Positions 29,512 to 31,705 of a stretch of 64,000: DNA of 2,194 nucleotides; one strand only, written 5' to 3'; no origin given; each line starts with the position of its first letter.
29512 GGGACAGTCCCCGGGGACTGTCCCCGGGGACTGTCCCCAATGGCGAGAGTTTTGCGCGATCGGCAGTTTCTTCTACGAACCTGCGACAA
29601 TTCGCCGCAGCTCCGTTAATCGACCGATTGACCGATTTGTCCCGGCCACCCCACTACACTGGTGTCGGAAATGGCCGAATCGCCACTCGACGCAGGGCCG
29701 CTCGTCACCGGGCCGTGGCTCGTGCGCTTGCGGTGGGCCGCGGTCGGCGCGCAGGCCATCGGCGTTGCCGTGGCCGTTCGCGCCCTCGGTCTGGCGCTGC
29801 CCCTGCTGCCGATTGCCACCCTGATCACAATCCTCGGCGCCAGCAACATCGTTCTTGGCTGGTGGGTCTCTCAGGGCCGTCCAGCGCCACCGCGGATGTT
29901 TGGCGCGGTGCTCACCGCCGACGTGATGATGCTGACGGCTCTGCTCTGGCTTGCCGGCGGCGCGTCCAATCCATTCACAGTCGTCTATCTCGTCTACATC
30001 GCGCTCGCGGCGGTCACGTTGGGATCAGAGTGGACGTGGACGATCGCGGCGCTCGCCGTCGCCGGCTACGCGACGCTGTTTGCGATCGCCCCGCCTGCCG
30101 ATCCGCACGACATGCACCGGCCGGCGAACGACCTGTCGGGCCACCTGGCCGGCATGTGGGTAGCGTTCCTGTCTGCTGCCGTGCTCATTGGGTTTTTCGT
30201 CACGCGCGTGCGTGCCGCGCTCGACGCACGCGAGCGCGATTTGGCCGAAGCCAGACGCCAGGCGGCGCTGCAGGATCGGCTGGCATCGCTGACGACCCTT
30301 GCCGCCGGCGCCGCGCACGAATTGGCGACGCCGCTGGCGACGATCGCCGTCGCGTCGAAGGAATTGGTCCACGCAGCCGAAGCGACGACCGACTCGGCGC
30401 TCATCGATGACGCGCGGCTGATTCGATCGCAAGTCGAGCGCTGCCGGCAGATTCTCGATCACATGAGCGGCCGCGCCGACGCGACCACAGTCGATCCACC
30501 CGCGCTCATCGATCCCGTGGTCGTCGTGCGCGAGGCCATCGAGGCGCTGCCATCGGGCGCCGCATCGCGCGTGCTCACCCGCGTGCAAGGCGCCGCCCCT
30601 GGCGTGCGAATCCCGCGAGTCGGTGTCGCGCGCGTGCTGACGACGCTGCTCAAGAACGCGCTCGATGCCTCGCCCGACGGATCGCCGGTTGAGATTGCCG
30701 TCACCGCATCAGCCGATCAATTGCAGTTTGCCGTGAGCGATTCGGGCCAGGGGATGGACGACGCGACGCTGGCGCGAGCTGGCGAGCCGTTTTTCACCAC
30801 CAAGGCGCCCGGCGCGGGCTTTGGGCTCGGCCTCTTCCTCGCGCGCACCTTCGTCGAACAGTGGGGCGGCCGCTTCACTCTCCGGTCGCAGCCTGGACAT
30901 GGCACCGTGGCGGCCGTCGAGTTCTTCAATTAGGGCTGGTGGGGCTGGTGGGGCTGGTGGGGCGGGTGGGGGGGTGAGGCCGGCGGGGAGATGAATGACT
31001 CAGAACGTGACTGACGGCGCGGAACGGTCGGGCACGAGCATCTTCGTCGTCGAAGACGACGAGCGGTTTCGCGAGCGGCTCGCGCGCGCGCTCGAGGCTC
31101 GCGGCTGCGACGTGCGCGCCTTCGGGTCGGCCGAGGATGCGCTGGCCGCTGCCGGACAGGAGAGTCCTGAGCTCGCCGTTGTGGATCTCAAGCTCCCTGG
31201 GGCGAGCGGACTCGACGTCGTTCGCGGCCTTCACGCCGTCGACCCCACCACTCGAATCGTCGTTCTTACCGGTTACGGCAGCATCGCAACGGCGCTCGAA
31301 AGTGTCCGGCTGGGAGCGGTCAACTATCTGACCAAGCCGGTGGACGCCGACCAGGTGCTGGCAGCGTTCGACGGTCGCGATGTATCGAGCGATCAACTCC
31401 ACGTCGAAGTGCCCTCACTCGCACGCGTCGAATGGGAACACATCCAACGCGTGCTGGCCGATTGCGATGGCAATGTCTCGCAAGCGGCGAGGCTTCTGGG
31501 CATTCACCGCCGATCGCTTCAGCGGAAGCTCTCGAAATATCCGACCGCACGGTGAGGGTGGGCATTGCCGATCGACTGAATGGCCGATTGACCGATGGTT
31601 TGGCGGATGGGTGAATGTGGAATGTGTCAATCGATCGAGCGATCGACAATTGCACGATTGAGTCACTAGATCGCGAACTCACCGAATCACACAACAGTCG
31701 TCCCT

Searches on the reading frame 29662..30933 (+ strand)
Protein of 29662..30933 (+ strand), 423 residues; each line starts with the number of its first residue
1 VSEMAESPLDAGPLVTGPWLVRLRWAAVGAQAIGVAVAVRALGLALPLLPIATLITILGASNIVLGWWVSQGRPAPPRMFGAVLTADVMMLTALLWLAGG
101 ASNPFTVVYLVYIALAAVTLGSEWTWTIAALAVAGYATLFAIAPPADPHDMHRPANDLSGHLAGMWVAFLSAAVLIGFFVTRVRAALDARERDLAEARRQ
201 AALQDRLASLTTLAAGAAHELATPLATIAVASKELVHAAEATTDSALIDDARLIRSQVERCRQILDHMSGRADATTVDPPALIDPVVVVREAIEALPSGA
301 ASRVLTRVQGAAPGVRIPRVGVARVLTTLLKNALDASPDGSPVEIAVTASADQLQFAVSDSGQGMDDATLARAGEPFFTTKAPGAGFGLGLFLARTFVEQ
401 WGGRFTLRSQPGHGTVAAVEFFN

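Call 81: search_protein_families(library=pfam, proteins=[window:29662-30933:+], max_evalue=0.001)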
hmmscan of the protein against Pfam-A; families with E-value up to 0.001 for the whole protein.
window:29662-30933:+ (423 aa): 4 families
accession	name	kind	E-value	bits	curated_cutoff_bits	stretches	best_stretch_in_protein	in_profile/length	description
PF02518.31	HATPase_c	-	6.3e-21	75.3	26.4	1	321-419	5-105/111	Histidine kinase-, DNA gyrase B-, and HSP90-like ATPase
PF25323.1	6TM_PilS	-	1.9e-06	28.2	27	1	78-185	78-184/189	PilS-like transmembrane domain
PF13581.12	HATPase_c_2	-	4.7e-06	27.1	27.4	1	335-400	49-111/127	Histidine kinase-like ATPase domain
PF00512.31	HisKA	-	3e-05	24.4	26.9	1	210-268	2-57/66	His Kinase A (phospho-acceptor) domain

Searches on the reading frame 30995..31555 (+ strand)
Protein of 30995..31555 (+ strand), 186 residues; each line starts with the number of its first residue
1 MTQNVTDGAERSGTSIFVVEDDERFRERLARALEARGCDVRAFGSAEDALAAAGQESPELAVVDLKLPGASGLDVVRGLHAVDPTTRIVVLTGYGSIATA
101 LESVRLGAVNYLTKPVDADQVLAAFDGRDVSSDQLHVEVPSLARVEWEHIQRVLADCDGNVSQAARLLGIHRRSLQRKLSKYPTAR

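Call 81: search_protein_families(library=pfam, proteins=[window:30995-31555:+], max_evalue=0.001)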
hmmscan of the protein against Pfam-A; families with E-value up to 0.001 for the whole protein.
window:30995-31555:+ (186 aa): 3 families
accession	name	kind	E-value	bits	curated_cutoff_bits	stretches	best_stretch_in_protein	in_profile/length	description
PF00072.30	Response_reg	-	8.9e-25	87.5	30.2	1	16-124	1-109/111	Response regulator receiver domain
PF02954.25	HTH_8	-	2.6e-15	56.3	22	1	142-182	2-42/42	Bacterial regulatory protein, Fis family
PF13556.12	HTH_30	-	1.1e-06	28.8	27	1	152-181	6-35/59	PucR C-terminal helix-turn-helix domain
